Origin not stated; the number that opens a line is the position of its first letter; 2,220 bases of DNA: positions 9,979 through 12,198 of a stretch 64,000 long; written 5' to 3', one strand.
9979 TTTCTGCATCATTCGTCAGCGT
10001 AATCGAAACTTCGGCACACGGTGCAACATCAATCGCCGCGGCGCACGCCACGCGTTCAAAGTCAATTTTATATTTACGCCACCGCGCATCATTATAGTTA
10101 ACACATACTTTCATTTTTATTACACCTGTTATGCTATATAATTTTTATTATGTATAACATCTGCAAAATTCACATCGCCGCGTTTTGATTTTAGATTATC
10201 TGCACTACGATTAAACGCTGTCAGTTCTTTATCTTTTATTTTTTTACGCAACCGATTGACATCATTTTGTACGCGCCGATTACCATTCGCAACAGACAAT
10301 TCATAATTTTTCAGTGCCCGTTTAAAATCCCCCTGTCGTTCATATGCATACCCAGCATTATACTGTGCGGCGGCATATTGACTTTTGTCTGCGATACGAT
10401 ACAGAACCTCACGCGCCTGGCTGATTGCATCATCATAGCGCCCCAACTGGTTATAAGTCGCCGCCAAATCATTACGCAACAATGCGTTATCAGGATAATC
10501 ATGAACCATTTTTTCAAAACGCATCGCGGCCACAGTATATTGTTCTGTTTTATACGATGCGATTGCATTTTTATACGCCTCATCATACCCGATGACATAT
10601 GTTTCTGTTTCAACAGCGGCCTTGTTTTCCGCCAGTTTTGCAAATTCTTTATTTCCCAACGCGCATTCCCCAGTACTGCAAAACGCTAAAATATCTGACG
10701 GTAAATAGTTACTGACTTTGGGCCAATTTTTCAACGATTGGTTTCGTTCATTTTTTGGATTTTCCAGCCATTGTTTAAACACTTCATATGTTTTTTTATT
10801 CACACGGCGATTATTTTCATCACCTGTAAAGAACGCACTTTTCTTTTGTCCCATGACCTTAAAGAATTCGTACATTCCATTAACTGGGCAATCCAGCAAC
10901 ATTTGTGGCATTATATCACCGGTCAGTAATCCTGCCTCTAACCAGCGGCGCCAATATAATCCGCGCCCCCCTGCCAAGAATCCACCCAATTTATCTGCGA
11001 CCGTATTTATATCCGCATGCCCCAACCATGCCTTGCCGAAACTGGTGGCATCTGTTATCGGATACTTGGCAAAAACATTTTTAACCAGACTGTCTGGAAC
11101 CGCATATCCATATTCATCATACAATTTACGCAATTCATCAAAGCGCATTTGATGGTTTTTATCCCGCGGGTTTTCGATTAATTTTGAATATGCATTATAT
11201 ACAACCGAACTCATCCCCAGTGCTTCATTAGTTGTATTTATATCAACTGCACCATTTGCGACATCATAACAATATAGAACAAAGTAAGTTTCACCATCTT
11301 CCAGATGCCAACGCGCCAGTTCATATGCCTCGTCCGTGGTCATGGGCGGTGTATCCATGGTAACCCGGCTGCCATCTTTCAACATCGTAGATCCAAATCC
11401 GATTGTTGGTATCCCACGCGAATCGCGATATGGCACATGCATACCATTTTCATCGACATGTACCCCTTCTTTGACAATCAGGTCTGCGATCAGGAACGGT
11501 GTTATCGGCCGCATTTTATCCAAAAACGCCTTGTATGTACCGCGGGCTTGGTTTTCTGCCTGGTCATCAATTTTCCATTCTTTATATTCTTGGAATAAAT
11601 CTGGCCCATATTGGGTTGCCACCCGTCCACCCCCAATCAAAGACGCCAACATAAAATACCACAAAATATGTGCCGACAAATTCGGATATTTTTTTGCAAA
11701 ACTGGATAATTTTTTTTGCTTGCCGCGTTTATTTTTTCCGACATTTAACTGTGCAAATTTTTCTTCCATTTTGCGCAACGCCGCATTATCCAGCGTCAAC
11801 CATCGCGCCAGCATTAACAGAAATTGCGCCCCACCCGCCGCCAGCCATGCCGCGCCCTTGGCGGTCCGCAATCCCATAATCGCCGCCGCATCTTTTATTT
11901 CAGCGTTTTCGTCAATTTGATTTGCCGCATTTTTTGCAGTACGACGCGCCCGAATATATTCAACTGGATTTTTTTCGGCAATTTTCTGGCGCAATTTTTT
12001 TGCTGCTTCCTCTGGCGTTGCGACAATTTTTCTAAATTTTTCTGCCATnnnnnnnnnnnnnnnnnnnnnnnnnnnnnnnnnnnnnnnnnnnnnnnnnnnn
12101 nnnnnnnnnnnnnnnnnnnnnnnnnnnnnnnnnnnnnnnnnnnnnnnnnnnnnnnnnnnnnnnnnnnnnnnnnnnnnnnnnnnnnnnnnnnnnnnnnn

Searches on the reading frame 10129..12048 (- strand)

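Call 3: search_protein_families(library=pfam, proteins=[window:10129-12048:-], max_evalue=1)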
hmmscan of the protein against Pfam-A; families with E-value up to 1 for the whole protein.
window:10129-12048:- (639 aa): 18 families
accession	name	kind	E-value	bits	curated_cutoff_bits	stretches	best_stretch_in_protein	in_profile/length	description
PF13424.12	TPR_12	-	1.3e-08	35.3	30.1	1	523-587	4-73/77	Tetratricopeptide repeat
PF13432.12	TPR_16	-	3.4e-07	31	32.7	2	492-552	1-60/65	Tetratricopeptide repeat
PF14559.12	TPR_19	-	1.1e-06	29.3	25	1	502-562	5-65/68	Tetratricopeptide repeat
PF13431.12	TPR_17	-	8.9e-06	26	24.4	1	511-542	2-33/34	Tetratricopeptide repeat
PF00515.34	TPR_1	-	0.00018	21.6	27.8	2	559-583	1-25/34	Tetratricopeptide repeat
PF00959.24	Phage_lysozyme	-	0.00033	21.4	22.3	1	204-285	8-77/125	Phage lysozyme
PF13428.12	TPR_14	-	0.0004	21.2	23.5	1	560-587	2-29/44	Tetratricopeptide repeat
PF13374.12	TPR_10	-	0.001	19.5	27.5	1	525-550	5-30/42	Tetratricopeptide repeat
PF07719.23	TPR_2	-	0.0019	18.6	27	1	559-584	1-26/34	Tetratricopeptide repeat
PF14863.12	Alkyl_sulf_dimr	-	0.0024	18.7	26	1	470-541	51-122/139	Alkyl sulfatase dimerisation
PF13181.12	TPR_8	-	0.0049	17.4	25.7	1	560-585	2-27/34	Tetratricopeptide repeat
PF20225.4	DUF6584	-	0.005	17.3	27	1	501-607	16-120/171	Family of unknown function (DUF6584)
PF13174.12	TPR_6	-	0.012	16.6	26.3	1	561-583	2-24/33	Tetratricopeptide repeat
PF13176.12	TPR_7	-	0.043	14.4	27.9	0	564-585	4-27/36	Tetratricopeptide repeat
PF13371.12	TPR_9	-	0.087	13.3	35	0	511-542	18-49/73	Tetratricopeptide repeat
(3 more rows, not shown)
